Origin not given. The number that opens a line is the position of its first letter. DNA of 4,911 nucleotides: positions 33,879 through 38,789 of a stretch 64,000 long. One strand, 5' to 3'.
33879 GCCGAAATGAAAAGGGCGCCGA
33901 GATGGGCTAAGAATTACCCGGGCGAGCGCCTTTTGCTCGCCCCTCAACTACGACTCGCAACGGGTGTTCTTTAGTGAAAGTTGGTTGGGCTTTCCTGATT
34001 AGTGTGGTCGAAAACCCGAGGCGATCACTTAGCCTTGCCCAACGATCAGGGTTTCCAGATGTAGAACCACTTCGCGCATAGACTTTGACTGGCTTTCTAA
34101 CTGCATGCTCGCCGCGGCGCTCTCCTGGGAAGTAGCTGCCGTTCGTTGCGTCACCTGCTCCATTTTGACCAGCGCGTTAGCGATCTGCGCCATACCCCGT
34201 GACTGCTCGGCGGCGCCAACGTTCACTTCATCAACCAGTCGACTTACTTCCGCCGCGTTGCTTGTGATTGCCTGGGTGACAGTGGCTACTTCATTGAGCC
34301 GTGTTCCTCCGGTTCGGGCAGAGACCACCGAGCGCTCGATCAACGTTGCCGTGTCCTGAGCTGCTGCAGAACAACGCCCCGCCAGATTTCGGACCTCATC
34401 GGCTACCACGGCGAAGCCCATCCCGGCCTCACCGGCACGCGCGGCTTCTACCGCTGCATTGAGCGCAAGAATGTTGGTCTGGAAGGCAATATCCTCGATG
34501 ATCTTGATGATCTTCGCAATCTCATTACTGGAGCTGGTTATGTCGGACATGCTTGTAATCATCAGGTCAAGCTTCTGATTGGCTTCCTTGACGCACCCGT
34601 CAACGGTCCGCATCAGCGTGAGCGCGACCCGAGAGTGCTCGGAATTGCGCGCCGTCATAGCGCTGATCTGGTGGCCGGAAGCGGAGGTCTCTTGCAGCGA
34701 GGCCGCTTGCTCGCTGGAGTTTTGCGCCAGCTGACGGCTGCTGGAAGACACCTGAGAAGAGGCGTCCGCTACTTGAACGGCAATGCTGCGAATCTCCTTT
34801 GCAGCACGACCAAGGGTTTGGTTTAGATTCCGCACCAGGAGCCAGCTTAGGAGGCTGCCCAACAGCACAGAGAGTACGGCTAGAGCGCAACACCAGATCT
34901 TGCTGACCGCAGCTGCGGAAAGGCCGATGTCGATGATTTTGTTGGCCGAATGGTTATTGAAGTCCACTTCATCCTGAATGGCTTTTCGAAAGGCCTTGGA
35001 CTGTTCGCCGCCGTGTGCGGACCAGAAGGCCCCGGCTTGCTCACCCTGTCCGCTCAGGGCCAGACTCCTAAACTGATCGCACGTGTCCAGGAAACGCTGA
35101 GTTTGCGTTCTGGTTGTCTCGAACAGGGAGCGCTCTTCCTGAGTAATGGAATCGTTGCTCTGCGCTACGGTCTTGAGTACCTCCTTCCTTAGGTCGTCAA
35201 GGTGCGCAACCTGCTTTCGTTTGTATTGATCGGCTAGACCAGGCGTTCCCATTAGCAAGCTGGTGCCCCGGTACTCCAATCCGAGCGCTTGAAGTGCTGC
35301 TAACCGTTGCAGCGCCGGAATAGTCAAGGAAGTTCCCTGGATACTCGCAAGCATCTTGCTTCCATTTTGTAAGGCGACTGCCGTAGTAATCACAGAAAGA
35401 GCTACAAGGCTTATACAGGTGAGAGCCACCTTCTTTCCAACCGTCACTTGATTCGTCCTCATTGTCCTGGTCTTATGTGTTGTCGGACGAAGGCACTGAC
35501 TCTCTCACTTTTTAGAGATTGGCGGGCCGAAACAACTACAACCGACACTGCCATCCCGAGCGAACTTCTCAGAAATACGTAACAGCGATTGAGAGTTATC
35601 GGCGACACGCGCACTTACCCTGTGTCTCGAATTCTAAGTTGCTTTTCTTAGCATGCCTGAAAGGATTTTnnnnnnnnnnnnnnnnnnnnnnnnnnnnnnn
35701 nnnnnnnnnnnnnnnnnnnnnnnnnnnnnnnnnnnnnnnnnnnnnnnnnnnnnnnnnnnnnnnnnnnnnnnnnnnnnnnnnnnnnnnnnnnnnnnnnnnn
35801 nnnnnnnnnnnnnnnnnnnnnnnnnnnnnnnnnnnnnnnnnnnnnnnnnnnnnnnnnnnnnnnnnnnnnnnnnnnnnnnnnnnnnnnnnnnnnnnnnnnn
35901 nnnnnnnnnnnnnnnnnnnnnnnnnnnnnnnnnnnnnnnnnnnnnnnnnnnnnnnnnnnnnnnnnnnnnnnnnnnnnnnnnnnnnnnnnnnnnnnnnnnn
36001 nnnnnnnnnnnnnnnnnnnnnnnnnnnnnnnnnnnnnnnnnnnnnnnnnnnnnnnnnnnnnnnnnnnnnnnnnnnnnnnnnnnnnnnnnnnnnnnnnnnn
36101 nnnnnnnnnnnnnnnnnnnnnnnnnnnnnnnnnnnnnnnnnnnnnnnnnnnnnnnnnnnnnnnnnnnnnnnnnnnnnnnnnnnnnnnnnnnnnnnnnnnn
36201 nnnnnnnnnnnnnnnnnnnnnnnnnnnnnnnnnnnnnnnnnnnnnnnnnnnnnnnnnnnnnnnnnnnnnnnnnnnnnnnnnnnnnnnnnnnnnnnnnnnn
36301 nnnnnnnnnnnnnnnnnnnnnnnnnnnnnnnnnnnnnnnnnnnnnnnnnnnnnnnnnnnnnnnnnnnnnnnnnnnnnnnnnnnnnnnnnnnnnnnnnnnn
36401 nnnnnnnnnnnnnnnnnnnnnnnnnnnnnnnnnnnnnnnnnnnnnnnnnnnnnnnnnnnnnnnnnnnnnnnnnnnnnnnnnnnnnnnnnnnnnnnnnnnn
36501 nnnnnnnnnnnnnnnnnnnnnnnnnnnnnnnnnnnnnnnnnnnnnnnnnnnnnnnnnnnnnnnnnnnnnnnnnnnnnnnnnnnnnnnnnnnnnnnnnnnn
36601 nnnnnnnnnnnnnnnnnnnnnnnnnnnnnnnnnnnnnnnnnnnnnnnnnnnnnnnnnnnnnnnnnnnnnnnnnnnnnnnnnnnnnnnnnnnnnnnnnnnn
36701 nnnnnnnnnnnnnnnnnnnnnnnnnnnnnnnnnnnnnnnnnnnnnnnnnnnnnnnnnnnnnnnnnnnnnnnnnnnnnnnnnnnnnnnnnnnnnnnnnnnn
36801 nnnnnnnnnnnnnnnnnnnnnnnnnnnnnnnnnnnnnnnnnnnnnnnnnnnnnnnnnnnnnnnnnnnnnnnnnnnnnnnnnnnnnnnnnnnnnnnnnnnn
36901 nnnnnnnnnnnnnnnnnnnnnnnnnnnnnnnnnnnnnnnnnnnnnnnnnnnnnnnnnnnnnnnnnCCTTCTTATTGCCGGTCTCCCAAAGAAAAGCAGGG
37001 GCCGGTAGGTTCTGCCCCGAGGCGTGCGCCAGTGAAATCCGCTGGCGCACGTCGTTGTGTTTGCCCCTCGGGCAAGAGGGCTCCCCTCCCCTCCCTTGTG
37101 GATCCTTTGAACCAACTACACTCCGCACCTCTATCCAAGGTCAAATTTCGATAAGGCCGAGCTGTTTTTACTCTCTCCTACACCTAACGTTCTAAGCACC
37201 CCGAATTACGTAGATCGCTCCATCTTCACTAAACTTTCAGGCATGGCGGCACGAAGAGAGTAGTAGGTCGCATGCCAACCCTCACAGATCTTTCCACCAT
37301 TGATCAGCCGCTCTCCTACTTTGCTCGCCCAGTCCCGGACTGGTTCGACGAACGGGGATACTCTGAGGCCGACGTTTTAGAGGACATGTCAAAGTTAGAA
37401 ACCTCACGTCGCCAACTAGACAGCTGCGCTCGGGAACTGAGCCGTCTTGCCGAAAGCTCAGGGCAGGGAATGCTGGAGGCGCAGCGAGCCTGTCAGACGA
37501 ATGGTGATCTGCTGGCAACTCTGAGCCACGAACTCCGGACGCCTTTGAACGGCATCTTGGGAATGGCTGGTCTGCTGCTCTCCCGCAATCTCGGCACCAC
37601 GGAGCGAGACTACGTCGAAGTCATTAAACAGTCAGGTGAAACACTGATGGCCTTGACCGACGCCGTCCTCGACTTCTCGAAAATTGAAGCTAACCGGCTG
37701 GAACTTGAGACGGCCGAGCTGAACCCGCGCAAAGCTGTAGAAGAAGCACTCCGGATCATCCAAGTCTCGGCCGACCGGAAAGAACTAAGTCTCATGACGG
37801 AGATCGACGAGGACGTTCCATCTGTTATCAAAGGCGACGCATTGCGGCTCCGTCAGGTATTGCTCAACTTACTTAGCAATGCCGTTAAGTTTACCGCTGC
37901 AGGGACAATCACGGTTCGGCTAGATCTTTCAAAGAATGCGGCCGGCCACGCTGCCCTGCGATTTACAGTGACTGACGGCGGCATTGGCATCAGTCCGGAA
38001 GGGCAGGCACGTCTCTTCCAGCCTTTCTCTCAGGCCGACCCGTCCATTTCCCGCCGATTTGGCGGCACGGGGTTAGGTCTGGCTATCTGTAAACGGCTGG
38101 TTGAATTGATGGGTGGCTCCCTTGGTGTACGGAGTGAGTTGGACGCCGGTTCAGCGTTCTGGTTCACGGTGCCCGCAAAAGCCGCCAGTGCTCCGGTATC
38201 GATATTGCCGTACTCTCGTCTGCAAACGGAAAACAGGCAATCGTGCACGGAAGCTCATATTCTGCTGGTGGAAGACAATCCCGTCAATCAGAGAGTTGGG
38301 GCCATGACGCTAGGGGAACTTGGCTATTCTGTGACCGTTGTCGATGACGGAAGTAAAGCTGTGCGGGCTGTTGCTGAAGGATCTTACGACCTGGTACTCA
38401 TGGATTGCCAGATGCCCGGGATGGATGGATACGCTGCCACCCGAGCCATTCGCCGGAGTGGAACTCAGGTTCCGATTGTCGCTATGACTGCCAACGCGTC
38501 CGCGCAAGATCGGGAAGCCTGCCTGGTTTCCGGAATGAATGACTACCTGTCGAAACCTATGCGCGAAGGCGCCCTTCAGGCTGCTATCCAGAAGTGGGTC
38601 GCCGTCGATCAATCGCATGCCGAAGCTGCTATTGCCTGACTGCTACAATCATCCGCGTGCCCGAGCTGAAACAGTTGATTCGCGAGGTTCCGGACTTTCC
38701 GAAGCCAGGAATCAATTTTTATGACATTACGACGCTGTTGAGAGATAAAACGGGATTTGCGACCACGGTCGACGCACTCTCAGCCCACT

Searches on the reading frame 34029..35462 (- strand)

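Call 87: search_protein_families(library=pfam, proteins=[window:34029-35462:-], max_evalue=0.00001)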
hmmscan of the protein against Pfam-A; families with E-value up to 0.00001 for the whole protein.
window:34029-35462:- (477 aa): 1 family
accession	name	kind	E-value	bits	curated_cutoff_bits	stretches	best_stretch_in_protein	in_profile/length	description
PF00015.26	MCPsignal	-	6.1e-38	130.8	34.6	1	292-438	12-172/172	Methyl-accepting chemotaxis protein (MCP) signalling domain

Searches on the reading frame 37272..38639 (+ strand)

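Call 87: search_protein_families(library=pfam, proteins=[window:37272-38639:+], max_evalue=0.00001)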
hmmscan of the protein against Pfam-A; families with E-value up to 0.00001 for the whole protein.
window:37272-38639:+ (455 aa): 3 families
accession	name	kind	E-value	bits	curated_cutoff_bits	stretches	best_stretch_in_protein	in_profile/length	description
PF02518.31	HATPase_c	-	1.2e-31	109.9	26.4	1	188-303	1-110/111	Histidine kinase-, DNA gyrase B-, and HSP90-like ATPase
PF00072.30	Response_reg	-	5.3e-30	104.3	30.2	1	330-440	1-111/111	Response regulator receiver domain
PF00512.31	HisKA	-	6.2e-18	65.1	26.9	1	77-140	2-65/66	His Kinase A (phospho-acceptor) domain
